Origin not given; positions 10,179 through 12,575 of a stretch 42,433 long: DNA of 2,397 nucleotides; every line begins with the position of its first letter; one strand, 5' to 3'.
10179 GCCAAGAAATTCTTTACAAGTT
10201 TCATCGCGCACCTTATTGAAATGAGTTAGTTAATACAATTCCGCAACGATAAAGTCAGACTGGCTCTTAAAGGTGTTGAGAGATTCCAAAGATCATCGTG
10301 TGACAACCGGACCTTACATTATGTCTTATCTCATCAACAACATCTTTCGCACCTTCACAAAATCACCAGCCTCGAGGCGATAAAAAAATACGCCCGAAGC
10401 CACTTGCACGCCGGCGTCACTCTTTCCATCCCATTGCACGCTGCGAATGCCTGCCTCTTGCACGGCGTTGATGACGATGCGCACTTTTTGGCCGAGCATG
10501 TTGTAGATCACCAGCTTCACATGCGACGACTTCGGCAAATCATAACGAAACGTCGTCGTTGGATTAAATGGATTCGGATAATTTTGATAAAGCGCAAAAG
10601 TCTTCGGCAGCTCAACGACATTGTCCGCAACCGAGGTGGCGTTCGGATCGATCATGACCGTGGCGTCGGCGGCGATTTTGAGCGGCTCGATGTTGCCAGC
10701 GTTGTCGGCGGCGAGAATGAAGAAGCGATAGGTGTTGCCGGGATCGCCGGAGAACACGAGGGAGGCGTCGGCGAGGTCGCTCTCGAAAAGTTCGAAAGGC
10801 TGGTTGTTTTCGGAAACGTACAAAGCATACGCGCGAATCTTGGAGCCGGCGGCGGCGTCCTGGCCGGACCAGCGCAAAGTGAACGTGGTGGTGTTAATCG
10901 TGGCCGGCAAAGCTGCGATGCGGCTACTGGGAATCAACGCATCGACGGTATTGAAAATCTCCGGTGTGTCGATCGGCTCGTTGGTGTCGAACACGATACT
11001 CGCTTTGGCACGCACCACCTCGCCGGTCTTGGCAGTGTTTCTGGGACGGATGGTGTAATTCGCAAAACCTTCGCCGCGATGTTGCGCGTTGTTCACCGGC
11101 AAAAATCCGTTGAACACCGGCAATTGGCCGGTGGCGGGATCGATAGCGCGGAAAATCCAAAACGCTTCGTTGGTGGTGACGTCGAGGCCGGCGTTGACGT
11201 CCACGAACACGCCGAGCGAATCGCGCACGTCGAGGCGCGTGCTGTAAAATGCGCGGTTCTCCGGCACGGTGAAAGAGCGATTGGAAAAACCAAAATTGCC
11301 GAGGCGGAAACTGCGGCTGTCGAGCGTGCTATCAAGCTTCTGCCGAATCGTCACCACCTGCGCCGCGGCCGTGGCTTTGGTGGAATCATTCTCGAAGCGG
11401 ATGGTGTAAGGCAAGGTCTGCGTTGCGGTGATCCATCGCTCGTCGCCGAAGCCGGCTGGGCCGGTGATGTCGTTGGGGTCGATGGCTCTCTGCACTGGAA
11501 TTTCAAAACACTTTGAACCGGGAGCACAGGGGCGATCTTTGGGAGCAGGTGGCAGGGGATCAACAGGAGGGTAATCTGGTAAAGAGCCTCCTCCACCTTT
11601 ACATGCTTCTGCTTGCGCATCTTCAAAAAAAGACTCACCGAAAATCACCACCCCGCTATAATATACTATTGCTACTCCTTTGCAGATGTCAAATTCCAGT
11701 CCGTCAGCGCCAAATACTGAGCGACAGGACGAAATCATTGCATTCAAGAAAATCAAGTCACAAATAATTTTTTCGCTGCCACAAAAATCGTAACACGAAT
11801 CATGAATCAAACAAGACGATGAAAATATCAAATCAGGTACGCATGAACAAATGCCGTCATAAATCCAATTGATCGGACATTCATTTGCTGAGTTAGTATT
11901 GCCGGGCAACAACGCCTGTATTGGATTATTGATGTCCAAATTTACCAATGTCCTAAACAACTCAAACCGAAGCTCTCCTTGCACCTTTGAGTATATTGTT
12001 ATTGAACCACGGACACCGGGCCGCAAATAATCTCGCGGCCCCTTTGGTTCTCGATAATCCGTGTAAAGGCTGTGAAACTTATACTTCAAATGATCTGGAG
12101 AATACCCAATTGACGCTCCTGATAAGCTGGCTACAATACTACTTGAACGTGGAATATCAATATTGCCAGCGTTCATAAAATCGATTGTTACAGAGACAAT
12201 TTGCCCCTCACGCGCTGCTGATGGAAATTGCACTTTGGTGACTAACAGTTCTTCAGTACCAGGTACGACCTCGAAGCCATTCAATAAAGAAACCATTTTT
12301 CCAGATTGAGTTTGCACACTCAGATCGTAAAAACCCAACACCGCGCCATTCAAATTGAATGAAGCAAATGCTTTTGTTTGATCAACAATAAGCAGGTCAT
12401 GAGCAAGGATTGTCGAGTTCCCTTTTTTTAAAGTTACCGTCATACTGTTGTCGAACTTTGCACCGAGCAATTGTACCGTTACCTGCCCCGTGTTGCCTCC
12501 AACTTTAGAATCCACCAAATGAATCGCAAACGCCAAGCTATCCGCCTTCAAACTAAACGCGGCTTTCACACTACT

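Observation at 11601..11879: Phospholipase-A2-like His-Asp/Cys motif embedded in the 2546-aa T9SS protein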

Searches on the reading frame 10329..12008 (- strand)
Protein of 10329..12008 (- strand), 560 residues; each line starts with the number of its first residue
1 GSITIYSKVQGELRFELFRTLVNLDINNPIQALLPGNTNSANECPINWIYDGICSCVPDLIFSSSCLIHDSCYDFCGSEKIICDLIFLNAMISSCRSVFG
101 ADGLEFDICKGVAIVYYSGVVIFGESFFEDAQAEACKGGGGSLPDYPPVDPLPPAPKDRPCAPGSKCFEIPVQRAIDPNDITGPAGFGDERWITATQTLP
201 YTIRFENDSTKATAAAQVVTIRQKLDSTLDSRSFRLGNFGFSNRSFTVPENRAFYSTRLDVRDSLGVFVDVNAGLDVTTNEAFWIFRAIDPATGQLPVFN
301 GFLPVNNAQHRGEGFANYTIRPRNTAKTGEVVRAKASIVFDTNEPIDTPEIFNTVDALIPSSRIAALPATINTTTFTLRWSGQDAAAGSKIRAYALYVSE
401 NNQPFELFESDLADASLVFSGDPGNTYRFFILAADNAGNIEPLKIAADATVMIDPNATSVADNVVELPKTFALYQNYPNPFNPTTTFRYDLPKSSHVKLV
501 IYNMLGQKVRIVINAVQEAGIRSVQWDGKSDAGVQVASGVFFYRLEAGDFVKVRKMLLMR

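Call 42: find_related_loci(query=window:10329-12008:-, collection=genome_contigs, flank=8000)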
Query window:10329-12008:- (560 aa) in genome_contigs; peptide patterns used: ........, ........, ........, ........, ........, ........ (x = any residue, [..] = any of these).
600 stretches matched a pattern (row limit reached: there are more); 592 encode a relative of the query (tblastn E <= 1e-3); the best 80 are kept; 80 distinct loci.
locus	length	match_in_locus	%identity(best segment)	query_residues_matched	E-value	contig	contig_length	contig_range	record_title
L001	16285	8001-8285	58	466-560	1e-32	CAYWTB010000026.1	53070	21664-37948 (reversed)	MAG TPA_asm: uncultured Caldithrix sp. isolate SRP214966_co4_526 genome assembly, contig: NODE_334_length_53070_cov_8.35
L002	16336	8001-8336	54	456-560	1e-32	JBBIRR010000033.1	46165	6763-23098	MAG: Ignavibacteriales bacterium isolate ETS170220_bin_354 NODE_565_length_46165_cov_5.82673, whole genome shotgun seque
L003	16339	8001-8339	49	442-560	6e-32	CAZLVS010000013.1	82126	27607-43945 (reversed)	MAG TPA_asm: uncultured Ignavibacteria bacterium isolate binchicken_co17_427 genome assembly, contig: NODE_927_length_82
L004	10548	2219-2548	46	449-560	3e-31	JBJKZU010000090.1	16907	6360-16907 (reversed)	MAG: Candidatus Neomarinimicrobiota bacterium isolate LRMED-174 Marinisomatales-LRMED-174-C8785, whole genome shotgun se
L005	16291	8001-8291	53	464-560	7e-31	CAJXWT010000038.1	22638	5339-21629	MAG TPA_asm: uncultured Candidatus Marinimicrobia bacterium isolate SRR3965592_bin.3_MetaBAT_v2.12.1_MAG genome assembly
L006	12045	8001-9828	34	342-560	3e-29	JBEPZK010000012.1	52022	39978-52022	MAG: Candidatus Kryptoniota bacterium isolate 03V1_S199.metabat2_refined.077 NODE_505_length_52022_cov_30.598420, whole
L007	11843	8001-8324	48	442-547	3e-29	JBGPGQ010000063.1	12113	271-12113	MAG: Bacteroidota bacterium isolate OBJ_0618_7090110_39 k141_3445279_length_12113_cov_9.4607, whole genome shotgun seque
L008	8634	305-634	47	454-560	6e-29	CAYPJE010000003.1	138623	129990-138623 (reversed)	MAG TPA_asm: uncultured bacterium isolate SRP167671_co2_198 genome assembly, contig: NODE_105_length_138623_cov_11.44765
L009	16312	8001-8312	47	457-560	1e-28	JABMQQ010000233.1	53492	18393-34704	MAG: Candidatus Neomarinimicrobiota bacterium isolate bin.62 k141_6670546, whole genome shotgun sequence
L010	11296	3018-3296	56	470-560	8e-29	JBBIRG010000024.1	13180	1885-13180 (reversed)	MAG: Bacteroidota bacterium isolate QH1S170213_bin_344 NODE_2120_length_13180_cov_3.132343, whole genome shotgun sequenc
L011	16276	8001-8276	53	464-560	1e-27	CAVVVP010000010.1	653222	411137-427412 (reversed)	MAG: uncultured Ignavibacteria bacterium isolate MFD03804.bin.1.189 genome assembly, contig: contig_72731, whole genome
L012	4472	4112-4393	50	467-560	5e-28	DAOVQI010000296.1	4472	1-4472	MAG TPA_asm: Bacteroidota bacterium isolate CSMAG_1571 CSMAG_1571_k141_2456807_length_4472_cov_29.2339, whole genome sho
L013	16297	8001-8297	53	457-560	1e-27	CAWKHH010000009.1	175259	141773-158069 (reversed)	MAG: Ignavibacteriota bacterium isolate MFD05942.bin.1.310 genome assembly, contig: contig_79302, whole genome shotgun s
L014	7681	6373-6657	52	466-560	2e-27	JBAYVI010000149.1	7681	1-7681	MAG: Melioribacteraceae bacterium isolate SO_2016_LW3_56 scaffold14745_LW162_2016, whole genome shotgun sequence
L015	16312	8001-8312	50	457-560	2e-27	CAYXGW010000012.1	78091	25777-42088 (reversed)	MAG TPA_asm: uncultured Deferribacteres bacterium isolate binchicken_co182_195 genome assembly, contig: NODE_29_length_7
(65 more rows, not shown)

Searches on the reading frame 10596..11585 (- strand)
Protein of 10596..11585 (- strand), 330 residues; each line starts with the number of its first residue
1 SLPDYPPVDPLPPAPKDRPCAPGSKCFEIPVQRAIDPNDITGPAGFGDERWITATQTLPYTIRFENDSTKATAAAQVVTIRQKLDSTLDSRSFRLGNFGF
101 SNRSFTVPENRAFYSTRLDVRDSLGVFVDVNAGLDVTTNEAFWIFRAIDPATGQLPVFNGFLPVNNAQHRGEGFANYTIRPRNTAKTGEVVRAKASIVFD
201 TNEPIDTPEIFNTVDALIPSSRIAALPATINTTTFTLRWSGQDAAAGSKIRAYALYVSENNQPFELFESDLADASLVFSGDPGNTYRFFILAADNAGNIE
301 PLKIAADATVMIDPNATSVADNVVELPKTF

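Call 47: find_homologous_proteins(query=window:10596-11585:-, max_evalue=0.00001)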
Query window:10596-11585:- (330 aa): 200 proteins with E <= 0.00001 among 6142 candidates; the best 120 are listed.
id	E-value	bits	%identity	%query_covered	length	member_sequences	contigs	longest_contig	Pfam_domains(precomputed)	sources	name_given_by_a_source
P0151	1.3e-143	497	73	94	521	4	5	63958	PF24595.2,PF13860.13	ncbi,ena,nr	ncbi:T9SS type A sorting domain-containing protein [candidate division KSB1 bacterium]|nr:T9SS type 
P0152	1.5e-122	427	77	77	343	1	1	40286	PF18962.8,PF24595.2,PF13860.13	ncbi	-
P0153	9.0e-100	352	55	87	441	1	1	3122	PF13585.13,PF18962.8,PF24595.2,PF13860.13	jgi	-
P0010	1.5e-99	352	62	81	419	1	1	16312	PF24595.2,PF06951.17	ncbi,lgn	-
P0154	3.6e-98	347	55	90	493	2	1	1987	PF18962.8,PF24595.2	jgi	jgi:hypothetical protein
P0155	1.3e-97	345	54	91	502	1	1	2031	PF18962.8,PF24595.2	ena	-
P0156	1.1e-95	339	49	94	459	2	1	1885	PF18962.8,PF24595.2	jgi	jgi:acetyltransferase-like isoleucine patch superfamily enzyme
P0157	4.4e-95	337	55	88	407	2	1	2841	PF18962.8,PF24595.2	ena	-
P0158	2.6e-94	335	51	90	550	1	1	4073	PF18962.8,PF24595.2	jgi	jgi:hypothetical protein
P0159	7.8e-92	326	51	96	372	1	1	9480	PF24595.2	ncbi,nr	ncbi:MAG TPA: hypothetical protein VMO47_14430 [Rhodothermales bacterium]|nr:hypothetical protein [R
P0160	1.2e-91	326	56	84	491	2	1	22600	PF24595.2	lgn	-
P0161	1.6e-90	322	49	90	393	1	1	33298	PF18962.8,PF24595.2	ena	-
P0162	3.9e-88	314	53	83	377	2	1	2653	PF18962.8,PF24595.2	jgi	jgi:hypothetical protein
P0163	5.0e-88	314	54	85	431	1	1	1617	PF18962.8,PF24595.2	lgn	-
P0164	9.4e-88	313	52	86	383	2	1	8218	PF18962.8,PF24595.2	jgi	jgi:hypothetical protein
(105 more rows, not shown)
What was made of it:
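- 10581..11525 (-): Conserved region after the slot, including DUF7619, a predicted isopeptide-type Ig stalk domain. It is 82-95 % identical to paralog B just after the junction. Best public relative P0151 at 73 % identity, from candidate division KSB1 (call 47).
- The organism is uncultured; the nearest named relative is a candidate division KSB1 MAG (call 47).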

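Call 49: find_encoding_contigs(protein=P0151, flank=10000, max_places=4)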
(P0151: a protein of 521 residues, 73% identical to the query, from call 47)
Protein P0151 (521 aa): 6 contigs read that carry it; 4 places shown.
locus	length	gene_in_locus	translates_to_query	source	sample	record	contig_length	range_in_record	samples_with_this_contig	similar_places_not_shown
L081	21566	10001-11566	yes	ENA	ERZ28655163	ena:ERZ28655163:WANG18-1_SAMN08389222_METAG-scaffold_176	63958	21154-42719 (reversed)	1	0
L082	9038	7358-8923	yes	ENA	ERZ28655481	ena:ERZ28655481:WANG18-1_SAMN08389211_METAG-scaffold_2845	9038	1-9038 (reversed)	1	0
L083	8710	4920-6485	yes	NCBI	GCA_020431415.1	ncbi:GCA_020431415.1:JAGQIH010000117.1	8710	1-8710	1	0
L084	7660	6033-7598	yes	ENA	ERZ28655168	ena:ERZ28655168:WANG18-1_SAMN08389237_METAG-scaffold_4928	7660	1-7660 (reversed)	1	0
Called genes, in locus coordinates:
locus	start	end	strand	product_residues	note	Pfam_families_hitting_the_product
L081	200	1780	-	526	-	PF04389:Peptidase_M28, PF01546:Peptidase_M20 (weak)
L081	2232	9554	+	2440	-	PF25900:PAPPA (weak), PF05048:NosD (faint), PF13229:Beta_helix (faint), PF22073:Cep192_D4 (faint), PF15780:ASH (faint), PF22544:HYDIN_VesB_CFA65-like_Ig, PF07705:CARDB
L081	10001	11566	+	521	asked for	PF24595:DUF7619, PF13860:FlgD_ig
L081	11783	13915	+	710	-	-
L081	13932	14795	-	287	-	PF21088:MS_channel_1st, PF00924:MS_channel_2nd, PF21082:MS_channel_3rd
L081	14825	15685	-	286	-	PF00924:MS_channel_2nd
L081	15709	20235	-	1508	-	PF00999:Na_H_Exchanger, PF13401:AAA_22 (faint), PF13191:AAA_16 (weak)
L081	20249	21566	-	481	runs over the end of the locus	PF02386:TrkH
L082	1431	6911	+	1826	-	PF22073:Cep192_D4 (faint), PF15780:ASH (faint), PF22544:HYDIN_VesB_CFA65-like_Ig, PF07705:CARDB (weak), PF18134:AGS_C (faint), PF07705:CARDB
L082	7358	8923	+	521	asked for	PF24595:DUF7619, PF13860:FlgD_ig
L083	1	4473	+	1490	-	PF22073:Cep192_D4 (faint), PF15780:ASH (faint), PF22544:HYDIN_VesB_CFA65-like_Ig, PF07705:CARDB (weak), PF18134:AGS_C (faint), PF07705:CARDB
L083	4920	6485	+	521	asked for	PF24595:DUF7619, PF13860:FlgD_ig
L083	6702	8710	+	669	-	?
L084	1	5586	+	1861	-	?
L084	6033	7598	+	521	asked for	PF24595:DUF7619, PF13860:FlgD_ig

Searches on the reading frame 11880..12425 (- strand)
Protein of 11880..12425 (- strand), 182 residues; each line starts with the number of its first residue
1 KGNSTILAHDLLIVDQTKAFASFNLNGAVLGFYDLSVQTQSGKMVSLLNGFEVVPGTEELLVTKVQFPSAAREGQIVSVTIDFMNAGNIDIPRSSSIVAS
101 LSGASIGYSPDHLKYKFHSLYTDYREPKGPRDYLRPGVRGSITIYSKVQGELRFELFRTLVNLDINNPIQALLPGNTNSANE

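Call 80: search_protein_families(library=pfam, proteins=[window:11880-12425:-], max_evalue=1)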
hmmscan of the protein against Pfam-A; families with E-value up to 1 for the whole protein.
window:11880-12425:- (182 aa): 0 families
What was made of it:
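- Tried and rejected: Other slot occupants (L081, P0155, P0158, P0160): no Pfam hits (call 80).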
